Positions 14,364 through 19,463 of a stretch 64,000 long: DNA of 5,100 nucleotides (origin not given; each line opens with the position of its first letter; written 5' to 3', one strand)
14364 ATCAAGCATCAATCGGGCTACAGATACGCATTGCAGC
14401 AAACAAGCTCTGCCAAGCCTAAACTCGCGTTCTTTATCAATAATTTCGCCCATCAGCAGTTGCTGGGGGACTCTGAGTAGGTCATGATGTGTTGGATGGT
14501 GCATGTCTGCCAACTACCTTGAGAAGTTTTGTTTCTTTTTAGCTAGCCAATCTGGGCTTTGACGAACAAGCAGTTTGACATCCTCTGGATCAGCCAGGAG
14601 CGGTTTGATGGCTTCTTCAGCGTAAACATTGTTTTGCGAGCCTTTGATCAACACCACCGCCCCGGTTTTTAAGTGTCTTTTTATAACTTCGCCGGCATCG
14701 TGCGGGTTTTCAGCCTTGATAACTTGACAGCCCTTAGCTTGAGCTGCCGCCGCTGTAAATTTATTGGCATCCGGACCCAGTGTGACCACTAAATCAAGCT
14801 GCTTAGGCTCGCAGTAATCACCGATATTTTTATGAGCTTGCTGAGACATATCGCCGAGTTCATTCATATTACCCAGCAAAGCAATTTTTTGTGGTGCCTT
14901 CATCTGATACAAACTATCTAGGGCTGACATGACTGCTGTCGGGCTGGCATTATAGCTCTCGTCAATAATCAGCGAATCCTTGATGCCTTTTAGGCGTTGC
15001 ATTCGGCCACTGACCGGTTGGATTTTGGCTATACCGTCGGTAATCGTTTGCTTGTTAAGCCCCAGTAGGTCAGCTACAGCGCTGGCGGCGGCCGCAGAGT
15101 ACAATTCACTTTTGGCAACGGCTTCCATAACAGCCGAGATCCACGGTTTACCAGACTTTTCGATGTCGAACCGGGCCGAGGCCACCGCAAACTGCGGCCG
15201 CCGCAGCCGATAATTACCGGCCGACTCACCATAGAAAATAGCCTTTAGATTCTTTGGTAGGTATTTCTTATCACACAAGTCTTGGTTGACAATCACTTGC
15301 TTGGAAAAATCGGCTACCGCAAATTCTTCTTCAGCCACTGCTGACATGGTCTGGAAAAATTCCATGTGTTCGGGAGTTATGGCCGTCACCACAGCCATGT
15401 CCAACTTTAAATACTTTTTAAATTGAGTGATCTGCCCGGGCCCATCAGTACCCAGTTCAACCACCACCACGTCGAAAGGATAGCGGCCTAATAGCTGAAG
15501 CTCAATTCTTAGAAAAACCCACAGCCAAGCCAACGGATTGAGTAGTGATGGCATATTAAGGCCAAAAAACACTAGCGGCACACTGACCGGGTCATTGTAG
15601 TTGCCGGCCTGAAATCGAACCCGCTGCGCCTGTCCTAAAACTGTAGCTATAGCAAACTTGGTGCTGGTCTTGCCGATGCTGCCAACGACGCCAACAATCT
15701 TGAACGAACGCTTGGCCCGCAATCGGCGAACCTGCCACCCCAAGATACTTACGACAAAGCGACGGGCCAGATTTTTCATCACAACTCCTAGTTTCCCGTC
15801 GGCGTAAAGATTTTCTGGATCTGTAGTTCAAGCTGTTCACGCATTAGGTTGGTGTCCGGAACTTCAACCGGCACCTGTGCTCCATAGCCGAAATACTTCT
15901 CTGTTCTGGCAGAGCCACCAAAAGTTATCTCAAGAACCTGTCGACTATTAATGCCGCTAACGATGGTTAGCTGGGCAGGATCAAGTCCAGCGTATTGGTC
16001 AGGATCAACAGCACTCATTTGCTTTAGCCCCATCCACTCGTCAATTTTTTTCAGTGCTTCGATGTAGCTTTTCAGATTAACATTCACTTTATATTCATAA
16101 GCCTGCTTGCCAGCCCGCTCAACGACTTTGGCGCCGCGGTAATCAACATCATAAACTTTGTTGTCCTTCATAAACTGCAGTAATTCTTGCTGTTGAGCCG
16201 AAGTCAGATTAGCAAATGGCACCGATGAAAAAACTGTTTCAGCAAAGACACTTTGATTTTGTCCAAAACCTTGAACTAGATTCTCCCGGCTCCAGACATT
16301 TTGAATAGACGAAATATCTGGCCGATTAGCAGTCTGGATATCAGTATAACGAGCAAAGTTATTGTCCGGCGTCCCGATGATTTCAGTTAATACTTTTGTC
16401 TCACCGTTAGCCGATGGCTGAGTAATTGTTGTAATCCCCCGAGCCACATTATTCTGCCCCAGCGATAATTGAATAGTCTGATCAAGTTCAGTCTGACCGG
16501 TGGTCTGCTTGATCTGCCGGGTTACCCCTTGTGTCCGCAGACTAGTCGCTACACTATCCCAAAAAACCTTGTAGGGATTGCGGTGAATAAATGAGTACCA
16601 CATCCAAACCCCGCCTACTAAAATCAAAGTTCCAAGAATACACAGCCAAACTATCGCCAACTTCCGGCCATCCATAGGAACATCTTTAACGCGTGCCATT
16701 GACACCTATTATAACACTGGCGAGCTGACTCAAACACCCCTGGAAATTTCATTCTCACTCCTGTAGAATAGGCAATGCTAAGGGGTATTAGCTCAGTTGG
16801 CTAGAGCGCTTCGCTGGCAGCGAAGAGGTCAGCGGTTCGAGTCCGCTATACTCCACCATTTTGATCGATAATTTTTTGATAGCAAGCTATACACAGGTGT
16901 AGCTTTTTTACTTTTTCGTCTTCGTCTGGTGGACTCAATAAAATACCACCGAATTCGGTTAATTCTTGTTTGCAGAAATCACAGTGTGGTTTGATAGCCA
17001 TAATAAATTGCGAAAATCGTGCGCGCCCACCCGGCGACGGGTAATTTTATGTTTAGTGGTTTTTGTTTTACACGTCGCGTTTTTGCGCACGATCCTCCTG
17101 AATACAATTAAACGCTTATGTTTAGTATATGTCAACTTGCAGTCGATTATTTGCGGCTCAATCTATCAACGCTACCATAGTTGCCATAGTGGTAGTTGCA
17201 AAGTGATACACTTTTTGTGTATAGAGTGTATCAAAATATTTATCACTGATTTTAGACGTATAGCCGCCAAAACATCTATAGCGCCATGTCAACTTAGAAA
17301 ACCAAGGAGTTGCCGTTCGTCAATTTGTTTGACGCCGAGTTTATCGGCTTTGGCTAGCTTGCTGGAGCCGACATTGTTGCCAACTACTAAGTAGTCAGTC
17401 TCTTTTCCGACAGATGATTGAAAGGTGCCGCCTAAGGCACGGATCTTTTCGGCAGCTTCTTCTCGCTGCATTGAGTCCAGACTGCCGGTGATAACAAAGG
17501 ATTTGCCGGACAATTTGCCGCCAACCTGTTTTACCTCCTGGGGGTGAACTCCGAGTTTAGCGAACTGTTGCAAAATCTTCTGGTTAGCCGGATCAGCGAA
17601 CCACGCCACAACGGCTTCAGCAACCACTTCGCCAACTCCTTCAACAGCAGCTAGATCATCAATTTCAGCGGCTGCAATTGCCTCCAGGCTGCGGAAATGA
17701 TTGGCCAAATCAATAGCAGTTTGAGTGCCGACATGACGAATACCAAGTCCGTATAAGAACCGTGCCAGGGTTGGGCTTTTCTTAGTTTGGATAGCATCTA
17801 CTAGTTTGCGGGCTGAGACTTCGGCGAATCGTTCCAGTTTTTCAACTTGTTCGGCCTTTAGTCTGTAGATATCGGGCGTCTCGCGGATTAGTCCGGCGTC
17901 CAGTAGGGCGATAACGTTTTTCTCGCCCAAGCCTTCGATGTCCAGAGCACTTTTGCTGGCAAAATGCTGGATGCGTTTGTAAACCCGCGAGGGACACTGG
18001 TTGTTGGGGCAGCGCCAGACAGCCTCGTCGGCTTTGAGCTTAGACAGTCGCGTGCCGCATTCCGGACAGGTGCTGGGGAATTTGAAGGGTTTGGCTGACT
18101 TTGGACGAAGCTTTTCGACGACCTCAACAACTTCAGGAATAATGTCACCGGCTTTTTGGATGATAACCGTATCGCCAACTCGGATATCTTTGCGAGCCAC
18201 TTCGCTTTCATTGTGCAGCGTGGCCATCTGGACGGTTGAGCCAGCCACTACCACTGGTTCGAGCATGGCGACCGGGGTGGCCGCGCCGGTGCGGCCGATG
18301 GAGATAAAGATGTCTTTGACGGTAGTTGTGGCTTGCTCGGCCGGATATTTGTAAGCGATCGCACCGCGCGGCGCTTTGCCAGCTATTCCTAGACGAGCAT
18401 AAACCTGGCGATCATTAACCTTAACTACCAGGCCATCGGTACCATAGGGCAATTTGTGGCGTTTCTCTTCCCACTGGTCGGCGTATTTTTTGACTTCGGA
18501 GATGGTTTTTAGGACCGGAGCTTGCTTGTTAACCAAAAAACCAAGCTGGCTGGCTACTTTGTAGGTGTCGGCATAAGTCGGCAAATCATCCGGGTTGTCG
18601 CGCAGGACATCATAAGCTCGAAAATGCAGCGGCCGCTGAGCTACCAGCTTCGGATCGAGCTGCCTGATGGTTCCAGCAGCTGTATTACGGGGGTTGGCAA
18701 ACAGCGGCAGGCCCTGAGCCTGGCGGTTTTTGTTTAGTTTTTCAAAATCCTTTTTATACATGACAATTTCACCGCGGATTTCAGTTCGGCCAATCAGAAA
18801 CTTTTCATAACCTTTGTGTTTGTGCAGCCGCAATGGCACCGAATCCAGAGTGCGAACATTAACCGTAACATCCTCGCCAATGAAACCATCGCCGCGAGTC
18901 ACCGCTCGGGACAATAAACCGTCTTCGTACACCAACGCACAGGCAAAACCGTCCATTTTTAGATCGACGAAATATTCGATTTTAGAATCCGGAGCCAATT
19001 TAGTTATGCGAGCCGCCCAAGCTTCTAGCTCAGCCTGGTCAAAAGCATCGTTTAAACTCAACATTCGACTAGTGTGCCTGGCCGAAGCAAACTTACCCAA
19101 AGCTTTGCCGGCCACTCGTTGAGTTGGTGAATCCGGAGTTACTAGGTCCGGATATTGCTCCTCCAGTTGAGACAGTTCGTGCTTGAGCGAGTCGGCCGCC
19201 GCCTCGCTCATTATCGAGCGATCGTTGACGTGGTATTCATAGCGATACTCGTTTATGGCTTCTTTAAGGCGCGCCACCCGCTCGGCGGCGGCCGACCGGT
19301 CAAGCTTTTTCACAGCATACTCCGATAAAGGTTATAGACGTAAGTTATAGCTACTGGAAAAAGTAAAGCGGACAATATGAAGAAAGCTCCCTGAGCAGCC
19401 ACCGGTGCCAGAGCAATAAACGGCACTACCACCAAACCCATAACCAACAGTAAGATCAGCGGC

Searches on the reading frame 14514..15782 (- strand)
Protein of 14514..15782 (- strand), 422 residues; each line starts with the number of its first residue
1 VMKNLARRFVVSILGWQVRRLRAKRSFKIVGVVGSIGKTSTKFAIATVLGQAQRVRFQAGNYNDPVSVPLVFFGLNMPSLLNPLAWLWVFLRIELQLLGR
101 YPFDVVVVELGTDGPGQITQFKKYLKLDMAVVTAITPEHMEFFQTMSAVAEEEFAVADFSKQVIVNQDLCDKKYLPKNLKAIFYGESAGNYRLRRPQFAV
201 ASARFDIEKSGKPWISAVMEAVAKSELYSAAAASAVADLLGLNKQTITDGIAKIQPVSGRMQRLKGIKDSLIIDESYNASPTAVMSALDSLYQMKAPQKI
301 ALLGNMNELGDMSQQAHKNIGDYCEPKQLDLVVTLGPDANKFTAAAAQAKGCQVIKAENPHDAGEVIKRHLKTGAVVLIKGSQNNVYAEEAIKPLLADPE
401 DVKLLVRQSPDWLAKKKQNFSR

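Call 80: search_protein_families(library=pfam, max_evalue=0.0001, proteins=[window:14514-15782:-])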
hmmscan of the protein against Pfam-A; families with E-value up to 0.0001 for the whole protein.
window:14514-15782:- (422 aa): 2 families
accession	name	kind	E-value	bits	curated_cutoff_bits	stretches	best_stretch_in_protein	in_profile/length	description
PF02875.26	Mur_ligase_C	-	2.5e-18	67.6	28.4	1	259-382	1-126/127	Mur ligase, glutamate ligase domain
PF08245.18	Mur_ligase_M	-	1.1e-16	61.9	24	1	104-234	58-197/200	Mur ligase middle domain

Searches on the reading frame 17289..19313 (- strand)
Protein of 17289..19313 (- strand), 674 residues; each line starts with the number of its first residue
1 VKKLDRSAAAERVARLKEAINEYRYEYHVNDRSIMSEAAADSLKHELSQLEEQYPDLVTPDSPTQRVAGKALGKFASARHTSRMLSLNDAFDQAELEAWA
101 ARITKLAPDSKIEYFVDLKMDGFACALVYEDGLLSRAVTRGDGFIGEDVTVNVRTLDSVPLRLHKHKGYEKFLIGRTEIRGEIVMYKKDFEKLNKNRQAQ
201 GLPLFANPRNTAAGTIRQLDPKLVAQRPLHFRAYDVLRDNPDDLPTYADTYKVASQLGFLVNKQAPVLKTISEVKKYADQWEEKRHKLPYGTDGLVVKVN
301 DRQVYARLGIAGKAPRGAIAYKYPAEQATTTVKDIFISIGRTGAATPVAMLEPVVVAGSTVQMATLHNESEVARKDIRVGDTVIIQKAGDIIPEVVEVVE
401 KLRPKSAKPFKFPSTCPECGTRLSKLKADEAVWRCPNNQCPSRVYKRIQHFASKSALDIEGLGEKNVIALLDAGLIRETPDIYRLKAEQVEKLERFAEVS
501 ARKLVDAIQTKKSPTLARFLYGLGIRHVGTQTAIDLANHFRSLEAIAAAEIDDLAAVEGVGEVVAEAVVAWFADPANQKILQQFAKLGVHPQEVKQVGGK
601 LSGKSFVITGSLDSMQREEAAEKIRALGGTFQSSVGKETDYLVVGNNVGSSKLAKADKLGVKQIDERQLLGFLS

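Call 81: search_protein_families(library=pfam, max_evalue=0.0001, proteins=[window:17289-19313:-])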
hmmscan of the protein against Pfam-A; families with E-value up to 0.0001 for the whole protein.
window:17289-19313:- (674 aa): 7 families
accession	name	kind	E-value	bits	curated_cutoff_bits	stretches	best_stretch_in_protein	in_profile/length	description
PF01653.23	DNA_ligase_aden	-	6.3e-85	285.2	27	1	74-326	3-253/253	NAD-dependent DNA ligase adenylation domain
PF03120.22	DNA_ligase_OB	-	7e-33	112.8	32.9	1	329-406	1-78/79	NAD-dependent DNA ligase OB-fold domain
PF12826.13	HHH_2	-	5e-23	81.5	27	1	518-580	1-63/64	Helix-hairpin-helix motif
PF00533.33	BRCT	-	1.3e-14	54.6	21.3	1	599-669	4-74/78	BRCA1 C Terminus (BRCT) domain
PF14520.12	HHH_5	-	1.8e-14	54.4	27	1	523-569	5-52/57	Helix-hairpin-helix domain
PF03119.21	DNA_ligase_ZBD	-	4.6e-09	36.4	25.8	1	415-441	1-26/27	NAD-dependent DNA ligase C4 zinc finger domain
PF00633.29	HHH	-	8.3e-06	25.8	24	1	542-570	1-29/30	Helix-hairpin-helix motif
